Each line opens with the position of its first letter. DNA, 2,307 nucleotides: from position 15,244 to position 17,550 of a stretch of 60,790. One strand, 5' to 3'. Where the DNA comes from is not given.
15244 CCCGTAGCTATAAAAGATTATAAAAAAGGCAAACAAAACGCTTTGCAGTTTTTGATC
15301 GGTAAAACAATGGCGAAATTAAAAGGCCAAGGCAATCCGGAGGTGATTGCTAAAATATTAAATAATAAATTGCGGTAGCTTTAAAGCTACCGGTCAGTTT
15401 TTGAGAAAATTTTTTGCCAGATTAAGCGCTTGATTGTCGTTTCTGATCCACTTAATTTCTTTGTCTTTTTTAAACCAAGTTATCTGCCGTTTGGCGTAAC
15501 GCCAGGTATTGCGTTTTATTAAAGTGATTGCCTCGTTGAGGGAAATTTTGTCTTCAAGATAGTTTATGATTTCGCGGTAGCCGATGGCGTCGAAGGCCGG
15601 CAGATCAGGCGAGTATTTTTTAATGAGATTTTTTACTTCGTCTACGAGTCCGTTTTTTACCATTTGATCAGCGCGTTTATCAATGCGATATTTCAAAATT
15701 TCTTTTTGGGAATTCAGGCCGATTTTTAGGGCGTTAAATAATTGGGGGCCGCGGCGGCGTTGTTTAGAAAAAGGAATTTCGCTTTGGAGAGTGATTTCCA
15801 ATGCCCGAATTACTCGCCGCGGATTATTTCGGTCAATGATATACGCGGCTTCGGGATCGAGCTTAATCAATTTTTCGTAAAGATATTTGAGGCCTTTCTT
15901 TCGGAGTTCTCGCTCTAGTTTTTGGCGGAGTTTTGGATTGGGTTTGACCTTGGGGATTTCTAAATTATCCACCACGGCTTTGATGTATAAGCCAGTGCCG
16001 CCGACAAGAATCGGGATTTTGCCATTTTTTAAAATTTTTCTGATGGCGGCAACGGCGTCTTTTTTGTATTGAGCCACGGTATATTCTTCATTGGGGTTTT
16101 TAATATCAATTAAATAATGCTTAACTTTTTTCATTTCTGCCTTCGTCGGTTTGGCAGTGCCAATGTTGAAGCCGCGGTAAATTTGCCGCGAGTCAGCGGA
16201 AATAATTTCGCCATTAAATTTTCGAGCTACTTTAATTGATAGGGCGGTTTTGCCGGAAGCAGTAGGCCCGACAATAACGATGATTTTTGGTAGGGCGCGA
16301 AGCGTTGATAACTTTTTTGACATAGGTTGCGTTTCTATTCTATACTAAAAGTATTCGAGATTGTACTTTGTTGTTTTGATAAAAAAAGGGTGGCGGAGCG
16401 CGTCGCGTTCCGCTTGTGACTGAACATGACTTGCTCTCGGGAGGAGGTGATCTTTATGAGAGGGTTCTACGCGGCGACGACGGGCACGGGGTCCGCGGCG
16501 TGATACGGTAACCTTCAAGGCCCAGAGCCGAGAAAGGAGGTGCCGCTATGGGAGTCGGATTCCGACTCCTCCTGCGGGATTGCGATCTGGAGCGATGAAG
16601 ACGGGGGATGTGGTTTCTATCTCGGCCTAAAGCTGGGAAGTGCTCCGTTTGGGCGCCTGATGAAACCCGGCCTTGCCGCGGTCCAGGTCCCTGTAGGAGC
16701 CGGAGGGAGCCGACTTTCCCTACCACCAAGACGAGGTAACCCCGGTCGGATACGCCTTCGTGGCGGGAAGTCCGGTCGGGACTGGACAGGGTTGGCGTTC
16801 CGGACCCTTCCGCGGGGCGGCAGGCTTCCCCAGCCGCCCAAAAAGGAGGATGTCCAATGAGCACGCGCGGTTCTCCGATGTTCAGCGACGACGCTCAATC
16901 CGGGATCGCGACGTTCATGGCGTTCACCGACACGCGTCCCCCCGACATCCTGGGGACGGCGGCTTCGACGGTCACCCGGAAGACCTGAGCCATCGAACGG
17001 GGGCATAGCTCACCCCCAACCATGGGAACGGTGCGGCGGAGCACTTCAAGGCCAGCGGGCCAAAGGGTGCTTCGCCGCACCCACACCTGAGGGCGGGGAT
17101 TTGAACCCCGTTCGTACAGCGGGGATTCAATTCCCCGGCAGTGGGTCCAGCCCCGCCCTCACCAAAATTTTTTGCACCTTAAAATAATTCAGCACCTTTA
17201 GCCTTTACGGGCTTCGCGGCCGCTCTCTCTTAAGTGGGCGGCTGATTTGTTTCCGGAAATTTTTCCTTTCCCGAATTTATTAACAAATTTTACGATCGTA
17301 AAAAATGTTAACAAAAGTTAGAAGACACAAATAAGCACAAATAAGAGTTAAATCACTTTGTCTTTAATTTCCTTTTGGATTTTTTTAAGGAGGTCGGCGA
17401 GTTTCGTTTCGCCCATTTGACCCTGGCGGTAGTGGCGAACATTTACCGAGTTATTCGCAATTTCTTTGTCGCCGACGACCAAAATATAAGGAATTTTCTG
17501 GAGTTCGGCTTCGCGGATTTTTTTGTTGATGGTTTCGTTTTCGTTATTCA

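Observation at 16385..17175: GC-rich 0.8-kb island between miaA and thrS with no credible protein: a large structured RNA or a mini-ORF cassette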

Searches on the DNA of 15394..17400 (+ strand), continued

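Call 52: search_rna_families(sources=[L002, L003, L026, L100, L027, L040], threshold=evalue, max_evalue=1)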
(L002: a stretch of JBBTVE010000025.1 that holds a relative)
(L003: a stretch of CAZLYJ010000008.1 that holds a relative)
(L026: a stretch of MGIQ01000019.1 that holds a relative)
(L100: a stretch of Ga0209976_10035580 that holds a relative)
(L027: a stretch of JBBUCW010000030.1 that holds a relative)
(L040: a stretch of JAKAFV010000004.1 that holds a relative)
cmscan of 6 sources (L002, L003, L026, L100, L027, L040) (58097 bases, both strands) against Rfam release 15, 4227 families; matches with E-value up to 1: 2.
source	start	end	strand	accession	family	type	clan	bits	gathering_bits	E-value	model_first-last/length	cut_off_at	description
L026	5121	5259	-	RF04359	Plastid-GIID1-clpP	Intron;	-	30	140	0.14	1-179/179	no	Plastid group II-D1 clpP intron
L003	8595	8722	-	RF01673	PhrS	Gene; sRNA;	-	22.1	37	0.21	1-212/212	no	PhrS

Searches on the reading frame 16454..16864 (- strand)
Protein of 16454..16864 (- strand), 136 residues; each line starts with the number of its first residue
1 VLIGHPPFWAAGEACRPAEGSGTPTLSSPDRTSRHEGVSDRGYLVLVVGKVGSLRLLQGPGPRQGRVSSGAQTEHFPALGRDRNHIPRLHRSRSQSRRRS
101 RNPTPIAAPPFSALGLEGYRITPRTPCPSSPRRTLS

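Call 14: find_homologous_proteins(query=window:16454-16864:-, max_evalue=0.01)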
Query window:16454-16864:-: 38 candidates shared short words with the query, none scored E <= 0.01.

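Call 38: search_protein_families(library=pfam, max_evalue=1, proteins=[window:16454-16864:-])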
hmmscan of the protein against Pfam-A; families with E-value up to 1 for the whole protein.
window:16454-16864:- (136 aa): 0 families

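Call 39: search_protein_families(library=ncbifam, max_evalue=1, proteins=[window:16454-16864:-])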
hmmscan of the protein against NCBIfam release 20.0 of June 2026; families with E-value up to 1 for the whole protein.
window:16454-16864:- (136 aa): 0 families

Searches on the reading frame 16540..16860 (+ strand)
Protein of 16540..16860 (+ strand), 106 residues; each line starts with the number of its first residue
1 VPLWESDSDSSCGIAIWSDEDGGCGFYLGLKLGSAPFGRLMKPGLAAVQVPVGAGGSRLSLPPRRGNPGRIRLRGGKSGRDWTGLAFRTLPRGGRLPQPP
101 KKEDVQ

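Call 38: search_protein_families(library=pfam, max_evalue=1, proteins=[window:16540-16860:+])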
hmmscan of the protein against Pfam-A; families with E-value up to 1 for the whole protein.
window:16540-16860:+ (106 aa): 0 families

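Call 39: search_protein_families(library=ncbifam, max_evalue=1, proteins=[window:16540-16860:+])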
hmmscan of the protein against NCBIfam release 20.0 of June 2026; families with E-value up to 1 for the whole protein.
window:16540-16860:+ (106 aa): 0 families

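Call 79: search_protein_families(library=phrogs, max_evalue=0.01, proteins=[window:16540-16860:+])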
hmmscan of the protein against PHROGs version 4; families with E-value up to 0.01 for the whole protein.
window:16540-16860:+ (106 aa): 0 families

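Call 81: search_protein_families(library=padloc, max_evalue=0.01, proteins=[window:16540-16860:+])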
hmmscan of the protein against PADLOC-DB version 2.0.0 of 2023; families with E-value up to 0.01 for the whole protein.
window:16540-16860:+ (106 aa): 0 families
